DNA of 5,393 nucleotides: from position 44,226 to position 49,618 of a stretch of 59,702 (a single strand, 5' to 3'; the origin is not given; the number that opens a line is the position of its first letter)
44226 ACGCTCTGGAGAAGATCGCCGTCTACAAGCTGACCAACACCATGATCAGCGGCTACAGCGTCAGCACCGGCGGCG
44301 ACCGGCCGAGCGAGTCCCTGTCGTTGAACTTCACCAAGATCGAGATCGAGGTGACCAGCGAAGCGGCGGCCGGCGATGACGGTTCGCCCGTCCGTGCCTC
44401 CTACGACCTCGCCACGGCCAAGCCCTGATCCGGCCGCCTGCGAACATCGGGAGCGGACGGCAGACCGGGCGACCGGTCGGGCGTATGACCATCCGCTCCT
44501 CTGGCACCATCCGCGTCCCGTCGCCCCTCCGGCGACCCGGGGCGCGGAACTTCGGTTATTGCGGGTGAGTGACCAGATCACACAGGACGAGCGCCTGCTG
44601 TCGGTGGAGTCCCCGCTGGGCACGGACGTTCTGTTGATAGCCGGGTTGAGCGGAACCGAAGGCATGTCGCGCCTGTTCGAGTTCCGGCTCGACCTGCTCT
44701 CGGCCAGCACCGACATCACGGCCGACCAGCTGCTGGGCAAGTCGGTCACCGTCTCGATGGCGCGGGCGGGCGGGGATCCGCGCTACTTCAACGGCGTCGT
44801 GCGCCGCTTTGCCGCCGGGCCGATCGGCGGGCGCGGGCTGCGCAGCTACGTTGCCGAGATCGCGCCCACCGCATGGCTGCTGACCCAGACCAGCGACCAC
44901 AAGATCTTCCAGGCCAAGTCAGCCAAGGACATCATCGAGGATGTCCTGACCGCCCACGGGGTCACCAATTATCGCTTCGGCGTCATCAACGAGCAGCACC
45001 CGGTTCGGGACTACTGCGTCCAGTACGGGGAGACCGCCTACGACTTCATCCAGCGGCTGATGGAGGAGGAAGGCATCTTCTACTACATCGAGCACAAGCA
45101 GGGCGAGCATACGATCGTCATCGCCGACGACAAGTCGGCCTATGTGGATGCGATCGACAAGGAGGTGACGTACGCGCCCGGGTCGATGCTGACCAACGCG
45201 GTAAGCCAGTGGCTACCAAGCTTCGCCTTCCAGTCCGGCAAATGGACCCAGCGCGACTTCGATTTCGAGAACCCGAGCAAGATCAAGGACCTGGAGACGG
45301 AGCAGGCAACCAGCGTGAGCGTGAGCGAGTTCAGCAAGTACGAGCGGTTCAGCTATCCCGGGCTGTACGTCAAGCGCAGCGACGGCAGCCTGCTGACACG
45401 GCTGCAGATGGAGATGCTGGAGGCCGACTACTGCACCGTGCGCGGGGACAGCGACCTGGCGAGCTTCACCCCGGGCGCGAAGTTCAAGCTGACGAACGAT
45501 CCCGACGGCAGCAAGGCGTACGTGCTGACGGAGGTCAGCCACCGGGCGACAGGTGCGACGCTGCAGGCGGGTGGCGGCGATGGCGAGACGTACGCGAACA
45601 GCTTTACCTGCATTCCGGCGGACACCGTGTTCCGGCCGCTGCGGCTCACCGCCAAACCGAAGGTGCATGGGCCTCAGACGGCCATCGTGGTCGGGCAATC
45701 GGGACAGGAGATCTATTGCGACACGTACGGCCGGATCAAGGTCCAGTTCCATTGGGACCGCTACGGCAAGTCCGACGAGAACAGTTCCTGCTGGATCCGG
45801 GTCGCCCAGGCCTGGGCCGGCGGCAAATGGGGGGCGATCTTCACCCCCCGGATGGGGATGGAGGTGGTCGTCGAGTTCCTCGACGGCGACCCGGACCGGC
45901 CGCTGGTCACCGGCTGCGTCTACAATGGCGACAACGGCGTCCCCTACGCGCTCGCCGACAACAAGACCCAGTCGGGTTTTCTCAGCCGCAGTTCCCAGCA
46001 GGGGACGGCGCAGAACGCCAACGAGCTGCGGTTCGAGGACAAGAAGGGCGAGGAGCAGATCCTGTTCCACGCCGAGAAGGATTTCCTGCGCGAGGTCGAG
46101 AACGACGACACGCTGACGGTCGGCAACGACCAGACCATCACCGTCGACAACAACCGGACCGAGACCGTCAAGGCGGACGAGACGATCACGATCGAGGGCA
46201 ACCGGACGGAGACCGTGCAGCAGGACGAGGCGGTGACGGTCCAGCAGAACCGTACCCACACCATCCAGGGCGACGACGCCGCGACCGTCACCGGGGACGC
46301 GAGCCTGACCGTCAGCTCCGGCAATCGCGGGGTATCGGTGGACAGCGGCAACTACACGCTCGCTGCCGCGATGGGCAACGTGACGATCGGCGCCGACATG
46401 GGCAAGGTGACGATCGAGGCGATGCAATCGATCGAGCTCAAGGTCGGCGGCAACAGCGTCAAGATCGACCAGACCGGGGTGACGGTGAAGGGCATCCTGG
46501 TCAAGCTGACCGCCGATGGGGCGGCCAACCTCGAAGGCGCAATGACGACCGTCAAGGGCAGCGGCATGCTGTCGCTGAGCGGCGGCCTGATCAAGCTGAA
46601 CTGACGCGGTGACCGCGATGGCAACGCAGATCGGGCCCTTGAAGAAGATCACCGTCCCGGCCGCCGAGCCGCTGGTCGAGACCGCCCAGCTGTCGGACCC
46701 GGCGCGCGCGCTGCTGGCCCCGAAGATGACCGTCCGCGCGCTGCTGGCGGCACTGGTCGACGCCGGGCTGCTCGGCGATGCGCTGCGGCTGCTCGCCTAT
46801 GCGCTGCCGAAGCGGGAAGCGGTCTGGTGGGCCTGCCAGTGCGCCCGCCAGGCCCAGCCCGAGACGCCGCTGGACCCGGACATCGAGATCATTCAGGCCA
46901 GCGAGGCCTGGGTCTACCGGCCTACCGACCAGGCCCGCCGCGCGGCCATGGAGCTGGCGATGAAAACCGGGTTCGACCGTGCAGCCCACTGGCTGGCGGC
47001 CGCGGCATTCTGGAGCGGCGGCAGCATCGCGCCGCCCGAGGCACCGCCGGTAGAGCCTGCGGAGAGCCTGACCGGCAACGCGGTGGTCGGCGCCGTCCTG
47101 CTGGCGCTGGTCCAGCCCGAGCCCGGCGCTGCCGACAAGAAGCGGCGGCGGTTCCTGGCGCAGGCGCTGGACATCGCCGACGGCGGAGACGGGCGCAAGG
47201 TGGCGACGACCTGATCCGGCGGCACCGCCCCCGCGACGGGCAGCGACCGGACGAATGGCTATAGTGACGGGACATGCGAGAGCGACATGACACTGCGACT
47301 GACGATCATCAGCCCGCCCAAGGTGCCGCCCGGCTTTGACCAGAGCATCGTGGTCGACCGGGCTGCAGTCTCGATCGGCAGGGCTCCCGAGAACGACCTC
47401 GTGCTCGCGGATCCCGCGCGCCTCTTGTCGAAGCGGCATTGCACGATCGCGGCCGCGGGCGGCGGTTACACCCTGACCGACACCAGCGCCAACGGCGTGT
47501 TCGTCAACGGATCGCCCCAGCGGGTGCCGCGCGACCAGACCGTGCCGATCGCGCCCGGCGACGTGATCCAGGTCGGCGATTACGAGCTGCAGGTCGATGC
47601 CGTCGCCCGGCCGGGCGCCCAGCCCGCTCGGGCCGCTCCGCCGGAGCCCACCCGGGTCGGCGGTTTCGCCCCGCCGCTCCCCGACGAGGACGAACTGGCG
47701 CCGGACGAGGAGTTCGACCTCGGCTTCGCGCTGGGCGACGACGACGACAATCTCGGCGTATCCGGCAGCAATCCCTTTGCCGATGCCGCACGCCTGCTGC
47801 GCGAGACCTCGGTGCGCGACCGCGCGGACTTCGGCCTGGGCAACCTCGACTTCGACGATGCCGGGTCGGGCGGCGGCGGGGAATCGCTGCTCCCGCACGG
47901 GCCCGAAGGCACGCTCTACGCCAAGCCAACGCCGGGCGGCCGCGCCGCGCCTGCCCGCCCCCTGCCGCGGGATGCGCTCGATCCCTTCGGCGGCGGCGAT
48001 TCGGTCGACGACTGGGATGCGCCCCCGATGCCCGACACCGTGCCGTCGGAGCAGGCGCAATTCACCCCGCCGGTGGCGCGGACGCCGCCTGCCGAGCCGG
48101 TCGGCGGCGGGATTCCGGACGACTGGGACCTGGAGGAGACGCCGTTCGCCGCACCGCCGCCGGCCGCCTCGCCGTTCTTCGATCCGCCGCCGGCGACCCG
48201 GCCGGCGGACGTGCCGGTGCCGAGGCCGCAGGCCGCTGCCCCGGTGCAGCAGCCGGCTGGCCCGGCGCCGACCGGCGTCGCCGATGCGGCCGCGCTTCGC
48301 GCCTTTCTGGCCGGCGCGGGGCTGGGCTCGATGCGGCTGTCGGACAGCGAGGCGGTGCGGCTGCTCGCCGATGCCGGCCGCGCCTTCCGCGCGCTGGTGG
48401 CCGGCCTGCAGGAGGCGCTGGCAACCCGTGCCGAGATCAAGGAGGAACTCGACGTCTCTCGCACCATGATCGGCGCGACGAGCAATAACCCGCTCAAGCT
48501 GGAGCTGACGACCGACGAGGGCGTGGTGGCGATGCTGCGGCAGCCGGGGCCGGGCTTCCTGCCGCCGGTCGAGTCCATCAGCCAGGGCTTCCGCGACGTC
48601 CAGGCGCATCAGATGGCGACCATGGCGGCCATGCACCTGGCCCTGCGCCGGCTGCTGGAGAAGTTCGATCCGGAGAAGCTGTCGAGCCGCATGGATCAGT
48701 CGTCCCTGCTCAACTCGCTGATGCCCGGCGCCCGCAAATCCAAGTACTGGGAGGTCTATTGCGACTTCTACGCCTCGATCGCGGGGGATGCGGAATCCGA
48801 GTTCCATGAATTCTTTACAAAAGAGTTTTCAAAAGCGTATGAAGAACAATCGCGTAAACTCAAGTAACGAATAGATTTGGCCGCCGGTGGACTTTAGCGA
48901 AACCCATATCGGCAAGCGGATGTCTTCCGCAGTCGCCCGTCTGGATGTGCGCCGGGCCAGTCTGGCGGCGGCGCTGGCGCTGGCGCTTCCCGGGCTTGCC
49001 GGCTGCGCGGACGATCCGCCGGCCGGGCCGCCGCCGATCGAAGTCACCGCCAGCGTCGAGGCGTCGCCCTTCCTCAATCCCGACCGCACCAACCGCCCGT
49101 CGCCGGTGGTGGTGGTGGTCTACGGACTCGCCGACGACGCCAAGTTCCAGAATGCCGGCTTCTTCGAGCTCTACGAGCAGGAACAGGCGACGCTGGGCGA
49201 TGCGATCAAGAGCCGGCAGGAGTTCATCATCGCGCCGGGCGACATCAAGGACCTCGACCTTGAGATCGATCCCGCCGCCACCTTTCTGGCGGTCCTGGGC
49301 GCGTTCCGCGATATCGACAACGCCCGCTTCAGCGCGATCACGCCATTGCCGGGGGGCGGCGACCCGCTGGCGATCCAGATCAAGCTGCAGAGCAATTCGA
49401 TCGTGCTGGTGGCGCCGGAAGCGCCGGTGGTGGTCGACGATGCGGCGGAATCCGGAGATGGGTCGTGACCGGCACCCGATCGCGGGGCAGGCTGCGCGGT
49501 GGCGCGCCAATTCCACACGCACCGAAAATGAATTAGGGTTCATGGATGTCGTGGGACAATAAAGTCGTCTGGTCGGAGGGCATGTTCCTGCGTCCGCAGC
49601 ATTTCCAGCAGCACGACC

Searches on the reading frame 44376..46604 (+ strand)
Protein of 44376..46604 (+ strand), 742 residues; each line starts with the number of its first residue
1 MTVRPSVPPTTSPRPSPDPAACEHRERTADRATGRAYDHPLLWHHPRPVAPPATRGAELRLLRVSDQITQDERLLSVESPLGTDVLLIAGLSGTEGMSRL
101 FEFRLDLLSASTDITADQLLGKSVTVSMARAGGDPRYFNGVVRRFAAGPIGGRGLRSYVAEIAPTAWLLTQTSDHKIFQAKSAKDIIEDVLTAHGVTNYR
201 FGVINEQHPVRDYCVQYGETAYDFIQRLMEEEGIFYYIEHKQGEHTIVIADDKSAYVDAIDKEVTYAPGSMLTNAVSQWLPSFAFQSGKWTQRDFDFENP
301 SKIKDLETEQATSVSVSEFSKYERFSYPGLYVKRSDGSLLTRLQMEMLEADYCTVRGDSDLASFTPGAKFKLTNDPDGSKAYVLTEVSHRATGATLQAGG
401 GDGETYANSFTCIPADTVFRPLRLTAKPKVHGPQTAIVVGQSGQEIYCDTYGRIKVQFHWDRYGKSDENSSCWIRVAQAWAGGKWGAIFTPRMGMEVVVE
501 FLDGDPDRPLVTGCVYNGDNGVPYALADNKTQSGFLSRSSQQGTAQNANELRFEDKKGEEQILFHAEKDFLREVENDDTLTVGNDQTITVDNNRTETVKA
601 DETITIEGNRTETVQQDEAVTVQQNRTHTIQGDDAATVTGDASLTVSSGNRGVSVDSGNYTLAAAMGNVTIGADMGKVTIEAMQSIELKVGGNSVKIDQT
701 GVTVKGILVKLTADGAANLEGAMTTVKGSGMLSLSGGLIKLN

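Call 9: search_protein_families(library=pfam, proteins=[window:44376-46604:+], max_evalue=0.0001)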
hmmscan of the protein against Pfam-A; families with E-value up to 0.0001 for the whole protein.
window:44376-46604:+ (742 aa): 4 families
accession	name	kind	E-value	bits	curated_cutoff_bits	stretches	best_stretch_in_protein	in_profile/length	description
PF05954.17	Phage_GPD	-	1.5e-88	297.4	30.1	1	94-392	1-302/305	Phage tail baseplate hub (GPD)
PF22178.3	Gp5_trimer_C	-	7.5e-35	119.9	30.9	1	533-646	1-112/112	Bacteriophage T4 gp5 C-terminal trimerisation domain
PF04717.18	Phage_base_V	-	2.5e-14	53.8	23.8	1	451-516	14-75/75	Type VI secretion system/phage-baseplate injector OB domain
PF06715.18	Gp5_C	-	1.3e-10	41.1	20.4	2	593-614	2-23/24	Gp5 C-terminal repeat (3 copies)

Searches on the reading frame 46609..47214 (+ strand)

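Call 113: search_protein_families(library=pfam, proteins=[window:46609-47214:+], max_evalue=0.0001)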
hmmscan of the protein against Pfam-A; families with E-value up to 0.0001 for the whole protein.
window:46609-47214:+ (201 aa): 1 family
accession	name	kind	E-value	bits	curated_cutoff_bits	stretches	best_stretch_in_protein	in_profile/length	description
PF22011.2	DUF6931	-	3.8e-52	176.7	27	1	46-190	2-145/145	Family of unknown function (DUF6931)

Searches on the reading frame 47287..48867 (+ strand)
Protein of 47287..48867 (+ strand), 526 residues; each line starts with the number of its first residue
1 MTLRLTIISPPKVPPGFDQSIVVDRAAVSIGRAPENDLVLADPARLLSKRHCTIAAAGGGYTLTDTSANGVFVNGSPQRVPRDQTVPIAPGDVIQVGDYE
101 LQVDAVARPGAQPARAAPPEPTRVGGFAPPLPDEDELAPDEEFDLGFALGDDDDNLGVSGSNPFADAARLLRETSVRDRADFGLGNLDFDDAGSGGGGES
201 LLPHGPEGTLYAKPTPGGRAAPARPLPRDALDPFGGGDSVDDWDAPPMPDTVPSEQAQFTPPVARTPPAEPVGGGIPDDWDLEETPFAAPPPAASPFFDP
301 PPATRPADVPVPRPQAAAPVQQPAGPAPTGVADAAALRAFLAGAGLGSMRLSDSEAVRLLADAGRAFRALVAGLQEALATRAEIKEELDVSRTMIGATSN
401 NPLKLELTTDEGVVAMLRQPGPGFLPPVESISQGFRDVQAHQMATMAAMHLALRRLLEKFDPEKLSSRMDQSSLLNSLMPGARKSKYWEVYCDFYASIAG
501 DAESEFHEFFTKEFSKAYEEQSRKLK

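Call 9: search_protein_families(library=pfam, proteins=[window:47287-48867:+], max_evalue=0.0001)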
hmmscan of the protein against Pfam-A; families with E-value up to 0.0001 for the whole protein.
window:47287-48867:+ (526 aa): 3 families
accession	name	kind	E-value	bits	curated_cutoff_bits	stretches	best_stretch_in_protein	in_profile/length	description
PF20232.3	T6SS_FHA_C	-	8.2e-55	185.8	23.7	1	343-521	2-180/180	C-terminal domain of Type VI secretion system FHA protein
PF00498.31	FHA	-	1.1e-15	58.2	20.7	1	28-97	1-67/67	FHA domain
PF16697.10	Yop-YscD_cpl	-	3.8e-10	40.3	33.2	1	24-103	15-90/94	Inner membrane component of T3SS, cytoplasmic domain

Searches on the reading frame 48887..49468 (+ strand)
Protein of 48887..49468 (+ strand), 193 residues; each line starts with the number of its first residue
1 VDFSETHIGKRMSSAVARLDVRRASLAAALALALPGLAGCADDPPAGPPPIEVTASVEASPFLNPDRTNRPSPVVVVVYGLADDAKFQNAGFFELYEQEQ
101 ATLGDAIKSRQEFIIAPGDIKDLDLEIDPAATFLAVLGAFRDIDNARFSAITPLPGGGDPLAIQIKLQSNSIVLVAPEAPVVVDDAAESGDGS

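Call 9: search_protein_families(library=pfam, proteins=[window:48887-49468:+], max_evalue=0.0001)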
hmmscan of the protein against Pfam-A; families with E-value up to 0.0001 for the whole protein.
window:48887-49468:+ (193 aa): 1 family
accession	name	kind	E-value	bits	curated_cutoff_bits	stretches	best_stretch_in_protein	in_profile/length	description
PF12790.13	T6SS-SciN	-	2.3e-30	105.3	27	1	53-170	3-120/120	Type VI secretion lipoprotein, VasD, EvfM, TssJ, VC_A0113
